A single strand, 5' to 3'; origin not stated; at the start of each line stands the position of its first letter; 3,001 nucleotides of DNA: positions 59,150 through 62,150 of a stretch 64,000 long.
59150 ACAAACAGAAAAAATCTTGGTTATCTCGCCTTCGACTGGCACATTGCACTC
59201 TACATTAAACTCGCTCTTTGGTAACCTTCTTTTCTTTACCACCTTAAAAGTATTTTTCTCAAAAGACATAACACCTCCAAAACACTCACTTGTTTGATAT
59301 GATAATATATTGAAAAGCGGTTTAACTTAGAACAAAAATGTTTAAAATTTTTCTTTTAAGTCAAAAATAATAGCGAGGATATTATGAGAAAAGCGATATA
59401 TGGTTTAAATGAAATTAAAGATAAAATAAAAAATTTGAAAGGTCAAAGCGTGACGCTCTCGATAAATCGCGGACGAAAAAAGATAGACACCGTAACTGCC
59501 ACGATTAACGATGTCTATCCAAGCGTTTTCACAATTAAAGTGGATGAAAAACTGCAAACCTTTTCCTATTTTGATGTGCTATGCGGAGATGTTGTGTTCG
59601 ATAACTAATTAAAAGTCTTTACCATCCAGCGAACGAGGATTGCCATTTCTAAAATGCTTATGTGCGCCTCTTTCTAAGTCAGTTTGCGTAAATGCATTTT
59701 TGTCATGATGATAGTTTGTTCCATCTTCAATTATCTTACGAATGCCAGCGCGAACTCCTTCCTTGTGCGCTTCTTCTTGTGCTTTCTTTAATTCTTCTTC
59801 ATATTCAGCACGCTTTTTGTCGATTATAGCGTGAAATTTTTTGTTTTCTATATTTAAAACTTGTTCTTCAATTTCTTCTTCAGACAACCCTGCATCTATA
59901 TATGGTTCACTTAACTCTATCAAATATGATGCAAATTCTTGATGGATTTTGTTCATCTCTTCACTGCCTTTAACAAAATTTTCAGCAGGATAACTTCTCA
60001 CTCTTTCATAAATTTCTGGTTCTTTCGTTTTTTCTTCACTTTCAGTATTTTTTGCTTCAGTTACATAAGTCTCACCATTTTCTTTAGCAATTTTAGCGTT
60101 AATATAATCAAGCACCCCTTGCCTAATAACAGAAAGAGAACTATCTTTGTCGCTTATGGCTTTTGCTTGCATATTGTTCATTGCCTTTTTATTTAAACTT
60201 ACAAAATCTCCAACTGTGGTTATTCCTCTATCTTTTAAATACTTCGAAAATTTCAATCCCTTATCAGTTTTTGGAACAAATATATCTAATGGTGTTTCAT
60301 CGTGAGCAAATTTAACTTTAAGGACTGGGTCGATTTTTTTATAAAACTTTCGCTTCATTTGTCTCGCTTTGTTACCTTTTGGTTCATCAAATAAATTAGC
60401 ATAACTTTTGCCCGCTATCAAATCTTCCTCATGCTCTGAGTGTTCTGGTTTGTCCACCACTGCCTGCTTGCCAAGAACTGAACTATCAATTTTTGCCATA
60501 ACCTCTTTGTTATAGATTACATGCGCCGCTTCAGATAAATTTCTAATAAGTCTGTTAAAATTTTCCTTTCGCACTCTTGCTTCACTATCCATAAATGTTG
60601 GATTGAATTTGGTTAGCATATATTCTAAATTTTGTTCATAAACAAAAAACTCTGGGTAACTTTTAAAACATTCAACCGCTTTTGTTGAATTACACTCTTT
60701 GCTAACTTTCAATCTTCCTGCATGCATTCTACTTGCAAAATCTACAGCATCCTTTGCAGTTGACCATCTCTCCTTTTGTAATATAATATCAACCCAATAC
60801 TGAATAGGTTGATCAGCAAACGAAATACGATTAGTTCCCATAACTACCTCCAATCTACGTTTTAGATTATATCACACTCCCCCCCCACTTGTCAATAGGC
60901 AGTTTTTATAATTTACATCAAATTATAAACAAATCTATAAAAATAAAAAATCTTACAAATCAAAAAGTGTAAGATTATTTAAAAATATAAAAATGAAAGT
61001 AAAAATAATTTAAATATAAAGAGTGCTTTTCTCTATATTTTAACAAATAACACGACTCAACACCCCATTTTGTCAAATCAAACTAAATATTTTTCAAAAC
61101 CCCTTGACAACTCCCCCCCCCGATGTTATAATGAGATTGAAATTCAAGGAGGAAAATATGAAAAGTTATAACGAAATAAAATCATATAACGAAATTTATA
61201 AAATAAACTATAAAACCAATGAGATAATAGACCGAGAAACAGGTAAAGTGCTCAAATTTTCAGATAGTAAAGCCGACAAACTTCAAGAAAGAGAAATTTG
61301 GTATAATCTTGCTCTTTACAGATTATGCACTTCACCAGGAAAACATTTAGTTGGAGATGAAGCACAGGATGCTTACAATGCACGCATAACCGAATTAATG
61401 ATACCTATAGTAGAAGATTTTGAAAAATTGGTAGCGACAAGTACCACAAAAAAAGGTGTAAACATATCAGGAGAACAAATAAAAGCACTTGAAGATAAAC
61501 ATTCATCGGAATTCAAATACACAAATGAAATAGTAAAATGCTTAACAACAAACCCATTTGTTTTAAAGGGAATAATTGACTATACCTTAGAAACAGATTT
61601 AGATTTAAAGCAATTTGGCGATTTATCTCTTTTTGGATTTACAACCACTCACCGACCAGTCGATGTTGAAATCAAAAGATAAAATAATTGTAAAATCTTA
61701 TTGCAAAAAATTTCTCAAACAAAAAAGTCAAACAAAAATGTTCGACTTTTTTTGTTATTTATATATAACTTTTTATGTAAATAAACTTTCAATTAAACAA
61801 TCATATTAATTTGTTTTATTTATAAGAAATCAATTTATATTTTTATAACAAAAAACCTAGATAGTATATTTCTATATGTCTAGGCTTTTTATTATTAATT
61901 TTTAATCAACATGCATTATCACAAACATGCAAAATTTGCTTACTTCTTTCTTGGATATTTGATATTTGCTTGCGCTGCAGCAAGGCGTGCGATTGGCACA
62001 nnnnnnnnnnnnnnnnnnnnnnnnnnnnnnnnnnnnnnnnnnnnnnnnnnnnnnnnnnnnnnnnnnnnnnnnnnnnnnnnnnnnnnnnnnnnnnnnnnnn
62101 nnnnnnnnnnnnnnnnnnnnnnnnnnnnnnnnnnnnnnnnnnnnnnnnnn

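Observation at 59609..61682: Divergent orphan gene pair, each driven by a perfect promoter whose spacer is built around a G8 or C9 homopolymer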

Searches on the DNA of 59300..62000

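Call 80: search_rna_families(source=window, start=59300, end=62000, threshold=evalue, max_evalue=1)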
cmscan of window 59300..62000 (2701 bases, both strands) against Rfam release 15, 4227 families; matches with E-value up to 1: 0.
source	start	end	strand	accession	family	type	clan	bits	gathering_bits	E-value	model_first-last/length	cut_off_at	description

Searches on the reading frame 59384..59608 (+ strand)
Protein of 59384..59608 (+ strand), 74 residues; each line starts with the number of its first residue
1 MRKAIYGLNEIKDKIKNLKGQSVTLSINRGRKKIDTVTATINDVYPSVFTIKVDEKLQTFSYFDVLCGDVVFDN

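Call 6: search_protein_families(library=pfam, proteins=[window:59384-59608:+], max_evalue=0.1)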
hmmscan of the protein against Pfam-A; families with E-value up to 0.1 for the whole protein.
window:59384-59608:+ (74 aa): 1 family
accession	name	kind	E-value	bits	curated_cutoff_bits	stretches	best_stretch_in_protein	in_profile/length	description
PF06257.17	VEG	-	2e-17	63.4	25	1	8-71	3-71/73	Biofilm formation stimulator VEG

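Call 28: find_encoding_contigs(protein=window:59384-59608:+, flank=5000, max_places=10)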
Protein window:59384-59608:+ (74 aa): 22 contigs read that carry it; 10 places shown.
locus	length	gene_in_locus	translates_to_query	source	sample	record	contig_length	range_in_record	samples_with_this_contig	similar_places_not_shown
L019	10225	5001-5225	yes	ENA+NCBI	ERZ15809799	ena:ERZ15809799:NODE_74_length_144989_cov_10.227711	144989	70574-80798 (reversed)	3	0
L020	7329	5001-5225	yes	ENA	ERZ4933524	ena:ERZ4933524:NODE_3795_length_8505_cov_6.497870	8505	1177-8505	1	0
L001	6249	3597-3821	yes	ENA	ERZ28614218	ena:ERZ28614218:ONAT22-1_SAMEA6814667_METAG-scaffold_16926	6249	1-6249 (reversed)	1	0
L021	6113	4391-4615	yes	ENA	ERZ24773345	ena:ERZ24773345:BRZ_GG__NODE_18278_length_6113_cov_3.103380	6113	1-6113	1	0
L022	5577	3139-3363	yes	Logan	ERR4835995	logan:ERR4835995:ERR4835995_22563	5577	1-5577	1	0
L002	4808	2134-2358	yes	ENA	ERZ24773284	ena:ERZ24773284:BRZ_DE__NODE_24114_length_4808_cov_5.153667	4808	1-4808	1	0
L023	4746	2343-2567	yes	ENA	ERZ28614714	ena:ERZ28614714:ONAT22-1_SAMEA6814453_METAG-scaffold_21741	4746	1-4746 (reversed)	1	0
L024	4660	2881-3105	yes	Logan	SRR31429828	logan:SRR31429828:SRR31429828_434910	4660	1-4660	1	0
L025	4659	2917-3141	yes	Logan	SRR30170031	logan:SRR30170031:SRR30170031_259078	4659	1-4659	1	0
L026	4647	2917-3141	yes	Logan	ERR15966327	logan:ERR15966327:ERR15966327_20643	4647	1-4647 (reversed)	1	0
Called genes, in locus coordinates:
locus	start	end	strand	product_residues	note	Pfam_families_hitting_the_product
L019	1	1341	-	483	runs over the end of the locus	PF20769:YPEB_N, PF14620:YPEB_PepSY1-2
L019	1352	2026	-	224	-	PF01471:PG_binding_1, PF09374:PG_binding_3 (faint), PF07486:Hydrolase_2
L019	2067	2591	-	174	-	PF09551:Spore_II_R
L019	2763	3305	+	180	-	-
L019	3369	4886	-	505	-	PF12673:SipL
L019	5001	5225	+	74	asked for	PF06257:VEG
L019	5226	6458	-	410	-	-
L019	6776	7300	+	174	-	-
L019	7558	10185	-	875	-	PF01326:PPDK_N, PF00391:PEP-utilizers, PF02896:PEP-utilizers_C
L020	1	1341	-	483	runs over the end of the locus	PF20769:YPEB_N, PF14620:YPEB_PepSY1-2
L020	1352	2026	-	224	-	PF01471:PG_binding_1, PF09374:PG_binding_3 (faint), PF07486:Hydrolase_2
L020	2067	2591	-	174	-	PF09551:Spore_II_R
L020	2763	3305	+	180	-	-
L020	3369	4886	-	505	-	PF12673:SipL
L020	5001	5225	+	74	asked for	PF06257:VEG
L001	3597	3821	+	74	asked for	PF06257:VEG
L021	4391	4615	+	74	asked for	PF06257:VEG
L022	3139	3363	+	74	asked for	PF06257:VEG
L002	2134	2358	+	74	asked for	PF06257:VEG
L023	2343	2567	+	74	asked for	PF06257:VEG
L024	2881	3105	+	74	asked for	PF06257:VEG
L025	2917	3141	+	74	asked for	PF06257:VEG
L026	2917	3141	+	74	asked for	PF06257:VEG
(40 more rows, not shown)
